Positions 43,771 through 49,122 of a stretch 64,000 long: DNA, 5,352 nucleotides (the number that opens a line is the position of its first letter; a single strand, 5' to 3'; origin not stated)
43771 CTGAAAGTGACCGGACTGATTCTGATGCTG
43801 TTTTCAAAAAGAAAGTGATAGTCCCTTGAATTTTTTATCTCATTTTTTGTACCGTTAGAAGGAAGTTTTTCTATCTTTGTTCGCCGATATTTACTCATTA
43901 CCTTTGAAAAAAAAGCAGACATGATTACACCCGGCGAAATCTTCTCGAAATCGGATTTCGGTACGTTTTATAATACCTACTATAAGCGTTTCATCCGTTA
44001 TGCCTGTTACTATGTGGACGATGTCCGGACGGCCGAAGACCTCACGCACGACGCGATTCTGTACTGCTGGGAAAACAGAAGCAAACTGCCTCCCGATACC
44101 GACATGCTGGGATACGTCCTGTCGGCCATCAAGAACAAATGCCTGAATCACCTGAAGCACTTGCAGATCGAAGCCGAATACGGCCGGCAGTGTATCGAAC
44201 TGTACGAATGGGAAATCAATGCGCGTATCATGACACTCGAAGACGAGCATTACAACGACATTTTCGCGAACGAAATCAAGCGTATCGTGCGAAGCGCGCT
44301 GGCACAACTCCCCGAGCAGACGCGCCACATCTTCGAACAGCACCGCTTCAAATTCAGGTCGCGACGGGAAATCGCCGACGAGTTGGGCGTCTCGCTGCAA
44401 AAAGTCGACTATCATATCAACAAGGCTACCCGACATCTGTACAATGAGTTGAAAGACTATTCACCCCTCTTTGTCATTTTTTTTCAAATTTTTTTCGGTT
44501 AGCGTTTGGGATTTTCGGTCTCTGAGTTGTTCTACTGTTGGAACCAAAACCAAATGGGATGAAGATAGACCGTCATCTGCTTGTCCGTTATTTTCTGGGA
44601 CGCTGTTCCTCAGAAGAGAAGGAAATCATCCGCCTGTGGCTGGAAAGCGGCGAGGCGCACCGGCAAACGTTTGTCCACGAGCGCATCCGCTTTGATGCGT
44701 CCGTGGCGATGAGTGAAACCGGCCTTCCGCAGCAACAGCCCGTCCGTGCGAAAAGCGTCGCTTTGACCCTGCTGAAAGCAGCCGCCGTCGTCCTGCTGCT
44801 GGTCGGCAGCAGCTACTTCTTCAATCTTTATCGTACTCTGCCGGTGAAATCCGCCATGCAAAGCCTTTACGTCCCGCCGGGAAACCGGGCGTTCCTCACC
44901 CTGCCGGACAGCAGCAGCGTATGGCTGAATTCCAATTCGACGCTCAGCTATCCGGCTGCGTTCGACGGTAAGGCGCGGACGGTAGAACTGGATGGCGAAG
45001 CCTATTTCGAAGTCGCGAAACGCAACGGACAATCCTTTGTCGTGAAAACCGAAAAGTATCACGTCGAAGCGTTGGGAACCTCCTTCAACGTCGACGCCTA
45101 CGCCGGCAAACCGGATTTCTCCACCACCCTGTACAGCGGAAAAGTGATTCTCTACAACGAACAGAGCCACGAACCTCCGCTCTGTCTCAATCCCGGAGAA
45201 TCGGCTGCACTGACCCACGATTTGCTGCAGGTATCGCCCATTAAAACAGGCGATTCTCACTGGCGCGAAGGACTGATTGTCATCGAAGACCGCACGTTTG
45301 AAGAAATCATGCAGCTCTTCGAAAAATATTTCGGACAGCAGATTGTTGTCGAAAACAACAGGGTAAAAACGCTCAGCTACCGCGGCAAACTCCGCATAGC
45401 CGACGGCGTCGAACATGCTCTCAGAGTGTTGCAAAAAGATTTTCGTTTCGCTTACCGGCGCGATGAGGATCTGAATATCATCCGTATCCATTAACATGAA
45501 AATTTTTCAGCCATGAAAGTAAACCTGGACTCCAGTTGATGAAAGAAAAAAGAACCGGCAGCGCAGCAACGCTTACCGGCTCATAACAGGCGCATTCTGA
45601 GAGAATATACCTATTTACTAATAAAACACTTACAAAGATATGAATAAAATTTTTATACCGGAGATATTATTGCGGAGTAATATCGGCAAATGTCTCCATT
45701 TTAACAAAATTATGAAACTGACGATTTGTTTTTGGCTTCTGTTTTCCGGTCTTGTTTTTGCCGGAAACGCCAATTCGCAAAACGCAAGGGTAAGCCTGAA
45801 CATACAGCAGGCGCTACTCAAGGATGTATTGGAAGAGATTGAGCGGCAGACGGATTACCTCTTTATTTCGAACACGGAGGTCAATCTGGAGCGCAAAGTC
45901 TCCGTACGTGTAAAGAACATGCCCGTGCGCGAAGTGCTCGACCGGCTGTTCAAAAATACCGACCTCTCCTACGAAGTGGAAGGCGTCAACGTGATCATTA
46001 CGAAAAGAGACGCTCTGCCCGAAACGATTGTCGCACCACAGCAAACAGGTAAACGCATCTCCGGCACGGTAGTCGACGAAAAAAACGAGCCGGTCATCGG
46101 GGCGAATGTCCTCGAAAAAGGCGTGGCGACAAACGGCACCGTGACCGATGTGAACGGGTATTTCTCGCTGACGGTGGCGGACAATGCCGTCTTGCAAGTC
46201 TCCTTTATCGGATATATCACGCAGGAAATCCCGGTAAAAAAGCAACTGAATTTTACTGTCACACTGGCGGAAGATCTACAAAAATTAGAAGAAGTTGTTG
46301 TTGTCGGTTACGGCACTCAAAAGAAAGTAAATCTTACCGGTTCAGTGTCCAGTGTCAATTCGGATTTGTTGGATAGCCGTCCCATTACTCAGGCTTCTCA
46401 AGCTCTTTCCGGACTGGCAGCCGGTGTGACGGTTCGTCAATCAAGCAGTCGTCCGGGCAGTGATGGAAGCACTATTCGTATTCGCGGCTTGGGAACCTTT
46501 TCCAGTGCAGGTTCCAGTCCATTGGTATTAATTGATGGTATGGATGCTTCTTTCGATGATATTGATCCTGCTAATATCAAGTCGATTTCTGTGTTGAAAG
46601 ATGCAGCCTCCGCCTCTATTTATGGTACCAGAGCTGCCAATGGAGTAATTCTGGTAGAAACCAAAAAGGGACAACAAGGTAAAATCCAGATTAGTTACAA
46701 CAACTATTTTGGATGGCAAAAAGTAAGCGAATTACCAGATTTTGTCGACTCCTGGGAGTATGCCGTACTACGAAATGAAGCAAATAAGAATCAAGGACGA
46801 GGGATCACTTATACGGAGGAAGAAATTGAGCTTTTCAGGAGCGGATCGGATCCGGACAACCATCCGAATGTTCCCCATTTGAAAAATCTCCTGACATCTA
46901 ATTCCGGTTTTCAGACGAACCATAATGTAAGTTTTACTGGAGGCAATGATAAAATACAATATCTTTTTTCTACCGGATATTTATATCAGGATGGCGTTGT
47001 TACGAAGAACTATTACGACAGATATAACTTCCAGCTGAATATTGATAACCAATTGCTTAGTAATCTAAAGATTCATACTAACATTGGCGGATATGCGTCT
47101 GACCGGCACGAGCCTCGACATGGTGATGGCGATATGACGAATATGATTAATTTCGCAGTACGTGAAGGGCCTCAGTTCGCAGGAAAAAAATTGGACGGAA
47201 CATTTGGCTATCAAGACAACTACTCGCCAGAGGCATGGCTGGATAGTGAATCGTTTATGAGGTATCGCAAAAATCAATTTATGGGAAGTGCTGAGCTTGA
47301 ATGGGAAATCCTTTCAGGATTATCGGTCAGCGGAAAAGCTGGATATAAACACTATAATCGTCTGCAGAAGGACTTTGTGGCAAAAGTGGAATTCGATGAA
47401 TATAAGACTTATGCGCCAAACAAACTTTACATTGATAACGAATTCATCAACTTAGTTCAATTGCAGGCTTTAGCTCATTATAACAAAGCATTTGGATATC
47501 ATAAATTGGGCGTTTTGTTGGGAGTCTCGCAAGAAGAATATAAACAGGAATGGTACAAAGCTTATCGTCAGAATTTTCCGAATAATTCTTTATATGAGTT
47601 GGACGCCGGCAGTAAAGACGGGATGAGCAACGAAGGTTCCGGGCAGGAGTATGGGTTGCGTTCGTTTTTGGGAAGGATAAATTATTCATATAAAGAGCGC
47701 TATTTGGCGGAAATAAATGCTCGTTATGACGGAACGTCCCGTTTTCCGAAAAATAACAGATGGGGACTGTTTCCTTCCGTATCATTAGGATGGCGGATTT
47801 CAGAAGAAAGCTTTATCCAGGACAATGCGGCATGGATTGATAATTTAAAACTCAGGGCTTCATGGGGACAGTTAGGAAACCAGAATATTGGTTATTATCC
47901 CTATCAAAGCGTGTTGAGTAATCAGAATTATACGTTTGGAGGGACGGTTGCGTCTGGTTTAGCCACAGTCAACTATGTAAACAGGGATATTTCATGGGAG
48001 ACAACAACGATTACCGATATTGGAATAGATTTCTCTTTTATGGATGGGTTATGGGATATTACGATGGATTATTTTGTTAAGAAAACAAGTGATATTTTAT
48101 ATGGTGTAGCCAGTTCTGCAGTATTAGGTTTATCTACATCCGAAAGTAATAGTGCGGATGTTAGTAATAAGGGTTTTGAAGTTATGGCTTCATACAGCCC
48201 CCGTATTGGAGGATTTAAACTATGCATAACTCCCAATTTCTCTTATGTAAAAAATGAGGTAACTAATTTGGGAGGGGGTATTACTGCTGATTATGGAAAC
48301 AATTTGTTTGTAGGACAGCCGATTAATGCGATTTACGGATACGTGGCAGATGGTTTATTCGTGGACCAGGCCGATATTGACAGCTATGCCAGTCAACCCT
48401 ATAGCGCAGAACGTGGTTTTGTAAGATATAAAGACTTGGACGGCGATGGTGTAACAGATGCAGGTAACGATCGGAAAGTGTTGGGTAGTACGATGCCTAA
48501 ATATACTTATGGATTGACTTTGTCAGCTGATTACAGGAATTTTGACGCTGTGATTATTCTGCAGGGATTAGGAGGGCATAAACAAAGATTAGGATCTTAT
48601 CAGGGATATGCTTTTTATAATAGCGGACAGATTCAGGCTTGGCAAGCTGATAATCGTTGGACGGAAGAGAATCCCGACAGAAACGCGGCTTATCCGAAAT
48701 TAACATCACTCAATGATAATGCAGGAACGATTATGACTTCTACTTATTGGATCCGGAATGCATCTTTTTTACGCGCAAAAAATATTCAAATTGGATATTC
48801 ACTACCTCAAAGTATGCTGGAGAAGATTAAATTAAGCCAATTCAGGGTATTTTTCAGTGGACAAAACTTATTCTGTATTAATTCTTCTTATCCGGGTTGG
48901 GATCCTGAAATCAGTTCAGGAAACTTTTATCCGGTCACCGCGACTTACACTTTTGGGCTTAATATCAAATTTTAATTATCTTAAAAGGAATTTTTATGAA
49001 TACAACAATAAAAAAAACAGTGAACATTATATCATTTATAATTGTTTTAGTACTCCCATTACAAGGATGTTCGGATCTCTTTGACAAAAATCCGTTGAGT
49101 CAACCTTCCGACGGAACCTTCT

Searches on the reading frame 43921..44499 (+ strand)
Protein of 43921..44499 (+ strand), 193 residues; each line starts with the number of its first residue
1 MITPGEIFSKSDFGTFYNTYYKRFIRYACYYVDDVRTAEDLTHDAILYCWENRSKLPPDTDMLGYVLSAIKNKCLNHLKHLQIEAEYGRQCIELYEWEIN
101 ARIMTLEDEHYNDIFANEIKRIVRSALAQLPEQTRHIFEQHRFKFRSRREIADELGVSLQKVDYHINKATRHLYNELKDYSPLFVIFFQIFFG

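Call 5: search_protein_families(library=pfam, proteins=[window:43921-44499:+], max_evalue=0.1)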
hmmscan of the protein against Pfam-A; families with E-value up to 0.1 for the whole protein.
window:43921-44499:+ (193 aa): 9 families
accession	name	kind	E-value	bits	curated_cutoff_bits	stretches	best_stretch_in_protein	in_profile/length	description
PF08281.18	Sigma70_r4_2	-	7.5e-11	42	25.7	1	121-173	2-54/54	Sigma-70, region 4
PF04542.20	Sigma70_r2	-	6.4e-08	32.7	24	1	16-80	1-67/71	Sigma-70 region 2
PF04545.22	Sigma70_r4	-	1.4e-06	28.2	24.1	1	126-174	1-49/50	Sigma-70, region 4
PF04967.18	HTH_10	-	0.0014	18.8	23.1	1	149-173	27-51/53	HTH DNA binding domain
PF13125.11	DUF3958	-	0.0041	17.8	26.3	1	98-179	5-81/107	Protein of unknown function (DUF3958)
PF13412.12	HTH_24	-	0.0094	15.9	21.9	1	147-168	19-40/48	Winged helix-turn-helix DNA-binding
PF16509.11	KORA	-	0.01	16.4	26.7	1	121-169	7-54/84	TrfB plasmid transcriptional repressor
PF12840.13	HTH_20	-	0.022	15.2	27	1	150-168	23-41/51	Helix-turn-helix domain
PF00761.25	Polyoma_coat2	-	0.052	13.7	25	1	123-180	160-217/322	Polyomavirus coat protein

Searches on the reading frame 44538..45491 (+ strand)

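Call 5: search_protein_families(library=pfam, proteins=[window:44538-45491:+], max_evalue=0.1)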
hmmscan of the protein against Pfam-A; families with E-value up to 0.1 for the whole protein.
window:44538-45491:+ (318 aa): 2 families
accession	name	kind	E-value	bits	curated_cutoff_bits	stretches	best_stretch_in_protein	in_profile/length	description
PF04773.18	FecR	-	1.3e-15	58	24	1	113-203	6-96/97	FecR protein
PF16344.10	FecR_C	-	1.1e-11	45.1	24.4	1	247-314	2-68/70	FecR, C-terminal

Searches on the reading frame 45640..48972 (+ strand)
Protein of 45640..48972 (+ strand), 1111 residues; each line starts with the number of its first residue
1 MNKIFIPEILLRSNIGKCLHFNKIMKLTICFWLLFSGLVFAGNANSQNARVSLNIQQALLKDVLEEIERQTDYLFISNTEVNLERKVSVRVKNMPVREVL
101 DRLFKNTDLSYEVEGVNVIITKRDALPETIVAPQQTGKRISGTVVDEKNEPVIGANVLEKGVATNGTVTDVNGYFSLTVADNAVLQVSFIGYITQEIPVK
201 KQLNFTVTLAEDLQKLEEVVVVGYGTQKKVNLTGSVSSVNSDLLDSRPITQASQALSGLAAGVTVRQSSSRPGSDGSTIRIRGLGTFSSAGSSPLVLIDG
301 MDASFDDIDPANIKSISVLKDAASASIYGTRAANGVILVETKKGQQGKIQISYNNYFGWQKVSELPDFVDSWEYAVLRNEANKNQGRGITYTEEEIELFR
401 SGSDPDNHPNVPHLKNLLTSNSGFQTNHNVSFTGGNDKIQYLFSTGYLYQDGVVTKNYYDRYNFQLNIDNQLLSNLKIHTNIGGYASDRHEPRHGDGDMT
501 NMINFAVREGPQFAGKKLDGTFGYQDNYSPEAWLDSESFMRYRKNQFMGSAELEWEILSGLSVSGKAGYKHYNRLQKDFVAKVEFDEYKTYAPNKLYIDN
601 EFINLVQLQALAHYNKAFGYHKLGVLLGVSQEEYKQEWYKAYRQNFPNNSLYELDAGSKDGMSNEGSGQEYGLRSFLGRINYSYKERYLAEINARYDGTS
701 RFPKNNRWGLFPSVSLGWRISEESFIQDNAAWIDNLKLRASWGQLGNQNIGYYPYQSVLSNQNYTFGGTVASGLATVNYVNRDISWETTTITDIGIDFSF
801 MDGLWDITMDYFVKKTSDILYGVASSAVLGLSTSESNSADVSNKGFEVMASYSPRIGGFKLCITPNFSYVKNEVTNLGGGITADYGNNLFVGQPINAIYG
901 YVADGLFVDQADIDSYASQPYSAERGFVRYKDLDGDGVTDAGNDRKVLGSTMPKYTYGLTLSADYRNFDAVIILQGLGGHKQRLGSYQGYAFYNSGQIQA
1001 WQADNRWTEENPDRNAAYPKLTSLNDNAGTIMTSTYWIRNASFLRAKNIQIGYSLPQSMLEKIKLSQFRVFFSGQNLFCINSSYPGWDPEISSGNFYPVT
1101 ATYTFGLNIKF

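Call 5: search_protein_families(library=pfam, proteins=[window:45640-48972:+], max_evalue=0.1)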
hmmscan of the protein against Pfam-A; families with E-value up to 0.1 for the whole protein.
window:45640-48972:+ (1111 aa): 8 families
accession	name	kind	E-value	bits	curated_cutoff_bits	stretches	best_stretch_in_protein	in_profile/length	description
PF07715.20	Plug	-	8.8e-20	71.7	23.9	1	229-336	2-107/107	TonB-dependent Receptor Plug Domain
PF13715.12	CarbopepD_reg_2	-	6.1e-18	65.1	32.2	1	140-221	1-88/88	CarboxypepD_reg-like domain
PF07660.19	STN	-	1.1e-11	44.7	28.4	1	75-120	4-49/52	Secretin and TonB N terminus short domain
PF13620.12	CarboxypepD_reg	-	6.9e-10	39.6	32.3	1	140-205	2-77/82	Carboxypeptidase regulatory-like domain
PF16344.10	FecR_C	-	0.018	15.5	24.4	1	55-120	4-70/70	FecR, C-terminal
PF15976.11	CooC_C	-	0.019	15.4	29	1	140-191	19-68/93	CS1-pili formation C-terminal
PF02369.22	Big_1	-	0.027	15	34.9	1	129-193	10-80/93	Bacterial Ig-like domain (group 1)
PF25020.1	TTR_TEN1-4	-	0.041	14.2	27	0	140-189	9-59/86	Teneurin TTR-like domain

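Call 6: search_protein_families(library=ncbifam, proteins=[window:45640-48972:+], max_evalue=0.1)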
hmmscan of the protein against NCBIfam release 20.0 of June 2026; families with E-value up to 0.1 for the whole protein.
window:45640-48972:+ (1111 aa): 4 families
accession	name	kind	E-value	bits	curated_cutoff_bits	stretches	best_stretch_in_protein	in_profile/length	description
TIGR04056.1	OMP_RagA_SusC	subfamily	8.2e-293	974.4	368.25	1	139-1111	2-981/981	SusC/RagA family TonB-linked outer membrane protein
TIGR04057.1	SusC_RagA_signa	signature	7.7e-16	57.6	46.2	1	313-342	2-31/31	SusC/RagA subfamily TonB-dependent outer membrane receptor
TIGR02515.1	IV_pilus_PilQ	subfamily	0.00058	19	284.35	1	49-133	2-84/428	type IV pilus secretin PilQ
NF040576.1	T2SS_GspM_XpsM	equivalog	0.07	12.8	60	0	49-86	118-155/180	type II secretion system protein GspM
